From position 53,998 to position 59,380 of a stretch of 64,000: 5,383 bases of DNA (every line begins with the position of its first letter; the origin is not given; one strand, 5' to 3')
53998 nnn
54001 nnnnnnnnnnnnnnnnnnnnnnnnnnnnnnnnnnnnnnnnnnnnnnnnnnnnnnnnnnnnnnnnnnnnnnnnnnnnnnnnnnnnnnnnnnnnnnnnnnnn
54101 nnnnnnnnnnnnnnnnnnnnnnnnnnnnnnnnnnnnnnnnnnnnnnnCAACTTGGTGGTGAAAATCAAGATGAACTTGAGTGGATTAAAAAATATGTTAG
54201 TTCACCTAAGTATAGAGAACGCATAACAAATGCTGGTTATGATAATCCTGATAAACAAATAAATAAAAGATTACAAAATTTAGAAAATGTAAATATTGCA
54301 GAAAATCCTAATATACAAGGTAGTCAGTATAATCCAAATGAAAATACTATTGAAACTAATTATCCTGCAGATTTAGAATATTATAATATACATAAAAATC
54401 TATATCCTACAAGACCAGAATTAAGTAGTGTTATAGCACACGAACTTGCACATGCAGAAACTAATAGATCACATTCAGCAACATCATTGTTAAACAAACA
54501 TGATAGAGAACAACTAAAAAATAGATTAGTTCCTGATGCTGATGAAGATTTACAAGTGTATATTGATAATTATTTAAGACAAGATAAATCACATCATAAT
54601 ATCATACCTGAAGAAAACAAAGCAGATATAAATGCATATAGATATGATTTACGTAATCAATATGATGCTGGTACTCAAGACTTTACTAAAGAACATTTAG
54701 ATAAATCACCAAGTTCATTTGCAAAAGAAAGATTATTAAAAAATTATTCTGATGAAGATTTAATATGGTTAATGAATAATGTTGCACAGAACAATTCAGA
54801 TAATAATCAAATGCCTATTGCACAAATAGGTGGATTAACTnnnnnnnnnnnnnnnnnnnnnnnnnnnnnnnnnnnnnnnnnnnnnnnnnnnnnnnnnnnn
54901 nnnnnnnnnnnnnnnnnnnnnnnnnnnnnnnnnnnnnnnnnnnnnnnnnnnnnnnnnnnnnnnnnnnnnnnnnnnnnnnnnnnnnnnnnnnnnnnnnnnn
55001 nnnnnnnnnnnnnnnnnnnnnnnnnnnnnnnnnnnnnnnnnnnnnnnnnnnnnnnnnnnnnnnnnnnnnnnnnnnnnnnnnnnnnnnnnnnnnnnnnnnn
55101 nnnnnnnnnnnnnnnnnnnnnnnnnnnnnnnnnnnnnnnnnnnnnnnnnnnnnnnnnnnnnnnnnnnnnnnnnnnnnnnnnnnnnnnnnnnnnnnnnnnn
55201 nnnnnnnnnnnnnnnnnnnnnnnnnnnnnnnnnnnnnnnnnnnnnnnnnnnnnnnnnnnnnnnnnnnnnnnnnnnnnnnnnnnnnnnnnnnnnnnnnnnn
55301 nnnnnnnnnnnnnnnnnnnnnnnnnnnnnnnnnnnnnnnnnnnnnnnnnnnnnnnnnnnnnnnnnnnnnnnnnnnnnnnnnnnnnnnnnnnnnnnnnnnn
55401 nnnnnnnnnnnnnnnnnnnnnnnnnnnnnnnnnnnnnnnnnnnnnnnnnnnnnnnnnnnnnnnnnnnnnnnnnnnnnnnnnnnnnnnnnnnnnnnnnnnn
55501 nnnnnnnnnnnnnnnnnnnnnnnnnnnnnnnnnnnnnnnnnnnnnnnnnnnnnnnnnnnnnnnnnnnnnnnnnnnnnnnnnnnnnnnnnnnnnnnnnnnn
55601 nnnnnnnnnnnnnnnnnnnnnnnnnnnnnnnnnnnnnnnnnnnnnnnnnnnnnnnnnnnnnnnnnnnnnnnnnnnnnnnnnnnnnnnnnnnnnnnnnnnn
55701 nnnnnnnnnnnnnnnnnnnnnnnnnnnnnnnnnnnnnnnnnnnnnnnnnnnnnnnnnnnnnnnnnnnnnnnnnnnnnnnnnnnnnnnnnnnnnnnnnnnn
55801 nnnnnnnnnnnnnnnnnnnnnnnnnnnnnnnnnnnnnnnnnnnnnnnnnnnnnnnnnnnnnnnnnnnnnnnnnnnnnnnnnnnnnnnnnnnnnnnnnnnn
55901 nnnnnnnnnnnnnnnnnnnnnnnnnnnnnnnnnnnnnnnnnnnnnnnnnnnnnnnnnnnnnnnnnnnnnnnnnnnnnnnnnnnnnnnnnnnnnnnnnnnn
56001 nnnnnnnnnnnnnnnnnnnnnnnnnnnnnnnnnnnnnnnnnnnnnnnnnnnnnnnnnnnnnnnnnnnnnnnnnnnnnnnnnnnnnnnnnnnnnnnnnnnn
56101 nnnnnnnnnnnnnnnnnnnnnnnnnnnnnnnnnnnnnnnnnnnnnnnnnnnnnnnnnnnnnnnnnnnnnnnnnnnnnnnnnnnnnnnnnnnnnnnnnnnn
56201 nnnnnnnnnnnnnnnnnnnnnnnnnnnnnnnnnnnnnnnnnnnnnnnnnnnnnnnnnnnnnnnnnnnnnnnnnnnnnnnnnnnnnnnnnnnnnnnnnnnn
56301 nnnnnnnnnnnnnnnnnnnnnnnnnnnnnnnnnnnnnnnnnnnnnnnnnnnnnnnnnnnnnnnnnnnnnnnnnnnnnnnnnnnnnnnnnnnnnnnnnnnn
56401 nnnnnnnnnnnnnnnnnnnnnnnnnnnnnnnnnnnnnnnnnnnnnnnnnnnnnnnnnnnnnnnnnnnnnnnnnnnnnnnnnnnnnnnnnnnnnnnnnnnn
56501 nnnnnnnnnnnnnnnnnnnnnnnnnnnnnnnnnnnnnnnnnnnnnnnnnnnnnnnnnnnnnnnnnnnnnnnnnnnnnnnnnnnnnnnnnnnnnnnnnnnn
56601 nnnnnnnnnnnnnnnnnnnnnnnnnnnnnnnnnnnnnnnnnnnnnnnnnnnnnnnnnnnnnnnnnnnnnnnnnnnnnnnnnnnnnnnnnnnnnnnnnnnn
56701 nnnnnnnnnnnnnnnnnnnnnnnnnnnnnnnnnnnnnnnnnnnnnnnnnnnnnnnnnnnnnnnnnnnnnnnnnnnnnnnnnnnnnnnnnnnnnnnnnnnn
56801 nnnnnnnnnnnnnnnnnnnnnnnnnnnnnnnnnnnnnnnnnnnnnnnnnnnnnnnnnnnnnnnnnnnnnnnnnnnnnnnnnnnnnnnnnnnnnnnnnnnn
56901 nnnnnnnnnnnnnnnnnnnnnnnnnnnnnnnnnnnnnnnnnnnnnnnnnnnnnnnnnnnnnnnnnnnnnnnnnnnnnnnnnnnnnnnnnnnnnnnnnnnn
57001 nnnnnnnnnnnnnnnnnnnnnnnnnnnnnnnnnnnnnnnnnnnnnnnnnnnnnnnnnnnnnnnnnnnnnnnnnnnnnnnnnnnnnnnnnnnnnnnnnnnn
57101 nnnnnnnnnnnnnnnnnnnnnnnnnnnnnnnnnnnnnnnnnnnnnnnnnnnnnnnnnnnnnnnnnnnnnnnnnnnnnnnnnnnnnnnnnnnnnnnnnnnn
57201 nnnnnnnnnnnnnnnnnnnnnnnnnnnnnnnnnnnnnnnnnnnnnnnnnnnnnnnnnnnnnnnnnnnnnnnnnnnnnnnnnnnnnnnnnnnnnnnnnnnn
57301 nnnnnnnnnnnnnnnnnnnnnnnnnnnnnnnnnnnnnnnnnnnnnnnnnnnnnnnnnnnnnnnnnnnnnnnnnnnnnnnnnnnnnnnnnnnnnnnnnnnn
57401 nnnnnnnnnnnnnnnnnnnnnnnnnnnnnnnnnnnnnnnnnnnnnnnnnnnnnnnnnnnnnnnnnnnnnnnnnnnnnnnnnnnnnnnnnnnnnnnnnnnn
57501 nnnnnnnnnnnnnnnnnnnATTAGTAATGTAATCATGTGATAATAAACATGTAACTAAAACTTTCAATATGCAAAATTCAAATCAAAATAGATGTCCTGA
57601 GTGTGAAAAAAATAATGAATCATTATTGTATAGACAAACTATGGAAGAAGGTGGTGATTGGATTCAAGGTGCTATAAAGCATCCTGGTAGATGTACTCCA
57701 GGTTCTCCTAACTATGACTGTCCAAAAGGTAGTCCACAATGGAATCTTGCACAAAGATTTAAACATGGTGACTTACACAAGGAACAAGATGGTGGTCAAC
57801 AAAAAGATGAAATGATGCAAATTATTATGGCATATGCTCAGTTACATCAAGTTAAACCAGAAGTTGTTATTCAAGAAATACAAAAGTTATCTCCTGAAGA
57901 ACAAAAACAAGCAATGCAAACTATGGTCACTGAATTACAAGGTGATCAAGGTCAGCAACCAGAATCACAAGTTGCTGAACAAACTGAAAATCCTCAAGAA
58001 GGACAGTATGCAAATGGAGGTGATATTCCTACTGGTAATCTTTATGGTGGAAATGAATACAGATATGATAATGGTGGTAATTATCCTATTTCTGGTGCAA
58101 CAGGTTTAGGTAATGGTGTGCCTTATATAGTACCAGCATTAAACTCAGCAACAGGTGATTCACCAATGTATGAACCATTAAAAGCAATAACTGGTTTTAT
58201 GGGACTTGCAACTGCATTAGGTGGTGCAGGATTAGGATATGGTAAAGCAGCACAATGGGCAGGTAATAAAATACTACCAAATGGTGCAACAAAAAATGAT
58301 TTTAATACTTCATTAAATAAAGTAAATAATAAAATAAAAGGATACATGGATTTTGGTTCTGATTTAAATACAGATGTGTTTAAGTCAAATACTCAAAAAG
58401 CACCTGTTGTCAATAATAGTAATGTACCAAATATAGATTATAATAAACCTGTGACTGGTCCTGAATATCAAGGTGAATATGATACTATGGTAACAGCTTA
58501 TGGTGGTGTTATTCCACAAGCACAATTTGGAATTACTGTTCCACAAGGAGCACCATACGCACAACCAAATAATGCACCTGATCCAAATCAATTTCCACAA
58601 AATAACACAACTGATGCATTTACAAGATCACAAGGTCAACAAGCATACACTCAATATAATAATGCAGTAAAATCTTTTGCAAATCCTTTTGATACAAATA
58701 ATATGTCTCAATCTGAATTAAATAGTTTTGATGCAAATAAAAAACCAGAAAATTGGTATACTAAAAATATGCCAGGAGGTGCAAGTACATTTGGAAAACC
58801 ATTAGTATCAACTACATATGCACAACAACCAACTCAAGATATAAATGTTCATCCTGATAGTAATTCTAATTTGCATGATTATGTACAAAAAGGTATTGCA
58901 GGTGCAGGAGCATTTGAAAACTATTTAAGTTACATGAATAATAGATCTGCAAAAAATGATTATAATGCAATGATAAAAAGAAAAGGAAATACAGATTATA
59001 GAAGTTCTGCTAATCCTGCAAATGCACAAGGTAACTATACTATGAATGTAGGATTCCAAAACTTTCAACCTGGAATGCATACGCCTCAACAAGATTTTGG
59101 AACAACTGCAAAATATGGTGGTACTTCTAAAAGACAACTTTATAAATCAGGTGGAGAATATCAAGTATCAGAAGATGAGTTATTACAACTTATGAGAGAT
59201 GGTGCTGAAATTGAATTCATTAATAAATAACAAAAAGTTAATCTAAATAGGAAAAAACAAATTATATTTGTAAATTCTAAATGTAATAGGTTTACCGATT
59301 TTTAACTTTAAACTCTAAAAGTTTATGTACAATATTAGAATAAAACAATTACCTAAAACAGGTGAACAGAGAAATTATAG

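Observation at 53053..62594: Three consecutive giant low-complexity (prion-like Q/N/G/Y) virion proteins carrying zinc ribbons, an HExxH motif and a shared (K/R)YGG C-terminal element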

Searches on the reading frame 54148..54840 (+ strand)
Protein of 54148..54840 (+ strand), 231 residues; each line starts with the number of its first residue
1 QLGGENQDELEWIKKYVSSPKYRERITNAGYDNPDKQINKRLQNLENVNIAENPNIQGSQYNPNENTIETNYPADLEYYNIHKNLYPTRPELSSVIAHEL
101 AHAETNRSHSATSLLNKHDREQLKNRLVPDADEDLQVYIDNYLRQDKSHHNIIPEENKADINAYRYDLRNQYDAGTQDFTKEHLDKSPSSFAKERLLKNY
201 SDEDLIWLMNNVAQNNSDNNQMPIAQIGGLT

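Call 64: predict_structure(alignment_id=A2)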
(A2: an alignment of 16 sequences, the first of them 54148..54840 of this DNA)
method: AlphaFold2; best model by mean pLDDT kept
length: 231 residues; sequences in the alignment: 16
mean_pLDDT: 85.1   pTM: 0.83
mean pLDDT of the five models: 85.1, 84.7, 84.6, 82.5, 81.9
residues with pLDDT >= 90: 128; 70-90: 76; 50-70: 6; < 50: 21
segments of 3 or more residues with pLDDT < 50: 1-4, 215-231
pLDDT, mean of each block of 10 residues (from residue 1): 64 95 91 90 90 89 91 88 85 94 82 83 94 84 82 92 96 94 95 94 97 53 39 39
secondary structure, 60 per line:
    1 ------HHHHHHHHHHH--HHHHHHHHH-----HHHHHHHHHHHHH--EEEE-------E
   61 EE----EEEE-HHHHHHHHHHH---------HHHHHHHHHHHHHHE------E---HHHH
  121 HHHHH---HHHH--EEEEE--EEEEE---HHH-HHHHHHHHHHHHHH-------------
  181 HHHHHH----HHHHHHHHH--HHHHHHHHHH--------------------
elements in order: H7-17 H20-28 H34-46 E49-52 E60-62 E67-70 H72-82 H92-105 H117-125 H129-132 E135-139 E142-146 H154-167 H181-186 H191-199 H202-211

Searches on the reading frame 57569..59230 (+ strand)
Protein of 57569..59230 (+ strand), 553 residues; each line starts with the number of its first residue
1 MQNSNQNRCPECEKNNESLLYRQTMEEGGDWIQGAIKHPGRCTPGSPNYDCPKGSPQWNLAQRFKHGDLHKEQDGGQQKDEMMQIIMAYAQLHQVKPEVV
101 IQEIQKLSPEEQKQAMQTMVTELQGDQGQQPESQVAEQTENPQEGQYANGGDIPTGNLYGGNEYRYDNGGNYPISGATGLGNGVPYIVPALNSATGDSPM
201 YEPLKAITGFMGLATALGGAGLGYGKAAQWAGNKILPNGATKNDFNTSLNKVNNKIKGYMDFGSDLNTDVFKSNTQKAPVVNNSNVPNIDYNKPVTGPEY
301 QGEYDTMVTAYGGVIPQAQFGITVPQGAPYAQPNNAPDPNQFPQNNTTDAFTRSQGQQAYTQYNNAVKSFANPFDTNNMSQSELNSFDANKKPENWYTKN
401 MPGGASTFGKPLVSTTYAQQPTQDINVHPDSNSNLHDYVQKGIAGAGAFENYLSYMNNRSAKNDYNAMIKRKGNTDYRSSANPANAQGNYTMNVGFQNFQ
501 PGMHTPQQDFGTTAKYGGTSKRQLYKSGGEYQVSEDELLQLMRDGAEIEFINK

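Call 5: search_protein_families(library=pfam, proteins=[window:57569-59230:+], max_evalue=0.1)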
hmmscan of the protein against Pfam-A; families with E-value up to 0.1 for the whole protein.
window:57569-59230:+ (553 aa): 0 families

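Call 6: search_protein_families(library=phrogs, proteins=[window:57569-59230:+], max_evalue=0.01)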
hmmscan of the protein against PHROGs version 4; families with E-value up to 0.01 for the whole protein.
window:57569-59230:+ (553 aa): 0 families

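Call 24: search_solved_structures(query=window:57569-59230:+, max_evalue=1)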
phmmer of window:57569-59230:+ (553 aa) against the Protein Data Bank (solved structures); distinct sequences matched with E-value up to 1: 2.
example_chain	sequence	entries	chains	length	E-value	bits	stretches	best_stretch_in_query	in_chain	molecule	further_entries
9lcz_A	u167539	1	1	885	0.46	12.3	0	73-141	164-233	Inactivate TOD6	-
9lcx_A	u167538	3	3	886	0.47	12.3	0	73-141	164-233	Inactivate TOD6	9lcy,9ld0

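Call 34: search_protein_representatives(protein=window:57569-59230:+)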
Query: 553 residues. Proteins with E-value up to 0.001 (for the whole library): 210; up to 1e-10: 79; up to 1e-30: 10. The best 150 are listed.
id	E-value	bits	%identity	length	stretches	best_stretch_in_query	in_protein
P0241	5.2e-242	820.9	72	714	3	68-317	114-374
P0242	1.6e-123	429.8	56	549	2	7-338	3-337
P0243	9.5e-103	361.2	48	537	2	64-391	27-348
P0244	5.3e-90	319.1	68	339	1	285-553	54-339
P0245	6.1e-46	173.7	40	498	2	442-551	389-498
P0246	1.1e-44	169.6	49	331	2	433-551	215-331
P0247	1.4e-37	146.1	38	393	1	169-553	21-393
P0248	4.2e-37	144.5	40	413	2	405-551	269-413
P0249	4.2e-33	131.3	38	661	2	298-551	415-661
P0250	3.2e-31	125.1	53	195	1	404-551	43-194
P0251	6.9e-26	107.5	35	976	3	64-144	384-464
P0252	1.1e-24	103.6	64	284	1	25-106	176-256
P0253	1.9e-24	102.8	38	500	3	26-78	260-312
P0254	7.6e-24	100.8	65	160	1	29-103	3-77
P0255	9.8e-24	100.4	88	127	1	27-77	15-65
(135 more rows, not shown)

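Call 38: search_protein_families(library=pfam, proteins=[window:57569-59230:+], max_evalue=5)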
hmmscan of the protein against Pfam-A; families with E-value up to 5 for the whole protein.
window:57569-59230:+ (553 aa): 1 family
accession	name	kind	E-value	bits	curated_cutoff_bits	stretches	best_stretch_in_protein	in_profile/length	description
PF25632.1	Fusello_VP2_Capsid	-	0.18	12.7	27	1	30-42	2-14/74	Fusellovirus capsid protein VP2 family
